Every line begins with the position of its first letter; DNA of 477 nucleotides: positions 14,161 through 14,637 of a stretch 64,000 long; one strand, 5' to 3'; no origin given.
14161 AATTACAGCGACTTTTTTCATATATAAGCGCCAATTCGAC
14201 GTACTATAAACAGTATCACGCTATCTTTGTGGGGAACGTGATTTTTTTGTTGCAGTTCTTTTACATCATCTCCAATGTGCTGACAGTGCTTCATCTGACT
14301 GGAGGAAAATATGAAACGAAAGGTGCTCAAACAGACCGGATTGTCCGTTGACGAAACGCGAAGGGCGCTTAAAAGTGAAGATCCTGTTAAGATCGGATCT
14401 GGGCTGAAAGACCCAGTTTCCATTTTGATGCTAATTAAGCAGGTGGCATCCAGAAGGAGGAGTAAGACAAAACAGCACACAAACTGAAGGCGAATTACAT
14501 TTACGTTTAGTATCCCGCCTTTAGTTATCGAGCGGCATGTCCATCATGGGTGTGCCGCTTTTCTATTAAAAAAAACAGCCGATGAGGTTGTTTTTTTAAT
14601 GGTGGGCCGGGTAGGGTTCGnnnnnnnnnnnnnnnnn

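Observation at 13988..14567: A SAM-I riboswitch sits in front of an SD-equipped 58-aa basic ORF, with three terminators in 400 bp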

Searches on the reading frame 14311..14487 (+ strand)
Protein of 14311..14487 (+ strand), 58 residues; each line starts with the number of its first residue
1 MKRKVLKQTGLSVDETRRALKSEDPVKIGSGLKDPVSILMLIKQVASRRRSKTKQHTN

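Call 7: find_homologous_proteins(query=window:14311-14484:+, max_evalue=0.01)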
Query seq(58 aa): no candidate shares three 5-residue words with the query. No homologue found.

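Call 8: find_encoding_contigs(protein=window:14311-14487:+, flank=6000)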
Protein window:14311-14487:+ (58 aa): no gene with exactly this product is on record in the collection.

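Call 9: search_protein_families(library=pfam, proteins=[window:14311-14484:+], max_evalue=1)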
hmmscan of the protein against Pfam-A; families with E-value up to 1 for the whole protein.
seq(58 aa): 0 families

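Call 18: find_related_loci(query=window:14311-14484:+, collection=metagenome_contigs, flank=4000)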
Query seq(58 aa) (58 aa) in metagenome_contigs; peptide patterns used: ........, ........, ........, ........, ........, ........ (x = any residue, [..] = any of these).
600 stretches matched a pattern, but none encodes a relative of the query by tblastn (E <= 1e-3).

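Call 19: find_related_loci(query=window:14311-14484:+, collection=viral_contigs, flank=4000)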
Query seq(58 aa) (58 aa) in viral_contigs; peptide patterns used: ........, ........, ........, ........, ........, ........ (x = any residue, [..] = any of these).
126 stretches matched a pattern, but none encodes a relative of the query by tblastn (E <= 1e-3).

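Call 28: search_protein_representatives(protein=window:14311-14484:+)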
Query: 58 residues. Proteins with E-value up to 0.001 (for the whole library): 2; up to 1e-10: 0; up to 1e-30: 0. The best 2 are listed.
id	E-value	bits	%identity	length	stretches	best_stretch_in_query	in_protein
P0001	4.6e-08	48.4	30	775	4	8-43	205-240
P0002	7.3e-04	35.3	-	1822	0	-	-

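Call 35: predict_structure(protein=window:14311-14484:+)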
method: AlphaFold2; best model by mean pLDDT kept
length: 58 residues; sequences in the alignment: 1
mean_pLDDT: 66.0   pTM: 0.35
mean pLDDT of the five models: 66.0, 64.2, 63.4, 60.0, 57.3
residues with pLDDT >= 90: 0; 70-90: 18; 50-70: 37; < 50: 3
segments of 3 or more residues with pLDDT < 50: none
pLDDT, mean of each block of 10 residues (from residue 1): 54 67 64 69 81 60
secondary structure, 60 per line:
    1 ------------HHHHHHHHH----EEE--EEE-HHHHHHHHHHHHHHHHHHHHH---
elements in order: H13-21 E26-28 E31-33 H35-55

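Call 78: search_protein_families(library=phrogs, proteins=[window:14311-14484:+], max_evalue=0.01)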
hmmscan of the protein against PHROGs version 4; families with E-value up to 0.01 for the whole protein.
seq(58 aa): 0 families

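Call 82: find_encoding_contigs(protein=P0126, flank=5000, max_places=3)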
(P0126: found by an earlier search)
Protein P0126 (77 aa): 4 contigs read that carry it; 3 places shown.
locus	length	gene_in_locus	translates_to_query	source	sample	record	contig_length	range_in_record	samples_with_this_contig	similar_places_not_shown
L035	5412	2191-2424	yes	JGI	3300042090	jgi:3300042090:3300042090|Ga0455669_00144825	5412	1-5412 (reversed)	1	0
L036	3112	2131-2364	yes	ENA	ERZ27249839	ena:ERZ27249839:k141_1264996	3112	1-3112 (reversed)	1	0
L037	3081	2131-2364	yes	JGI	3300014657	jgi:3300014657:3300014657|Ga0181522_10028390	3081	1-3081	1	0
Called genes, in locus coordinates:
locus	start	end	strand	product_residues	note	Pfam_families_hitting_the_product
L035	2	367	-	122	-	?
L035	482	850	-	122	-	-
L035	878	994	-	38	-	-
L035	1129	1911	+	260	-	-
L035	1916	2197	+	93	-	-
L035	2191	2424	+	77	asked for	-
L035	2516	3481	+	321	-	PF00438:S-AdoMet_synt_N, PF02772:S-AdoMet_synt_M, PF02773:S-AdoMet_synt_C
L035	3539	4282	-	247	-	-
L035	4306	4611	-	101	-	-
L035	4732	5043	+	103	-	PF12840:HTH_20, PF01022:HTH_5, PF12802:MarR_2 (weak), PF13412:HTH_24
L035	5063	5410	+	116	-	?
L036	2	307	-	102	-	?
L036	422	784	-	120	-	-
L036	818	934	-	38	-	-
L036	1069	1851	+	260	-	-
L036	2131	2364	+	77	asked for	-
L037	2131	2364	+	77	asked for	-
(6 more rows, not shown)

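Call 90: list_cluster_members(proteins=[L025:3695-4369:+, L025:8328-9167:+, L025:956-2218:+, L035:2516-3478:+, L035:4732-5040:+, L035:1129-1908:+])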
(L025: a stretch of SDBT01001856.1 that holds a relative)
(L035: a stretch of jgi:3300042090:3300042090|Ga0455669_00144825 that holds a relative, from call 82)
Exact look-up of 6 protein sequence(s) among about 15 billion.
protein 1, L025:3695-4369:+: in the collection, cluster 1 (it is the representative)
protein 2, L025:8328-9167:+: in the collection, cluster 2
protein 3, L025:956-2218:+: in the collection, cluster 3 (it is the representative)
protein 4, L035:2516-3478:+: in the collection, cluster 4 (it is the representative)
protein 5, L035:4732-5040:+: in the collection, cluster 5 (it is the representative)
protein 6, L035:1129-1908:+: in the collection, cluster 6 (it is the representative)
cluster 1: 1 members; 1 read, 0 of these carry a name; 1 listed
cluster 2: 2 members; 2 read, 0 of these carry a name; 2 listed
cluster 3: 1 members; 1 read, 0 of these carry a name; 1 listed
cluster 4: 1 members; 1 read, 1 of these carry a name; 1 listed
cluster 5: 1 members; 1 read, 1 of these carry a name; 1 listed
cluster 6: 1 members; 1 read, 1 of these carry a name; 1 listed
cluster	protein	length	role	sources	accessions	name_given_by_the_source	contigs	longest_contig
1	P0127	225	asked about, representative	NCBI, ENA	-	-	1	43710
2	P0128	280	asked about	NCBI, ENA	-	-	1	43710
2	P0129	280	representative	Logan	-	-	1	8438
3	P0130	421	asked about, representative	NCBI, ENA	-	-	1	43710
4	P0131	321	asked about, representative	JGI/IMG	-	S-adenosylmethionine synthetase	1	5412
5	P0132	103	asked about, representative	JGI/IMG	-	DNA-binding transcriptional ArsR family regulator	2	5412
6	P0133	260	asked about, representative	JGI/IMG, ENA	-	hypothetical protein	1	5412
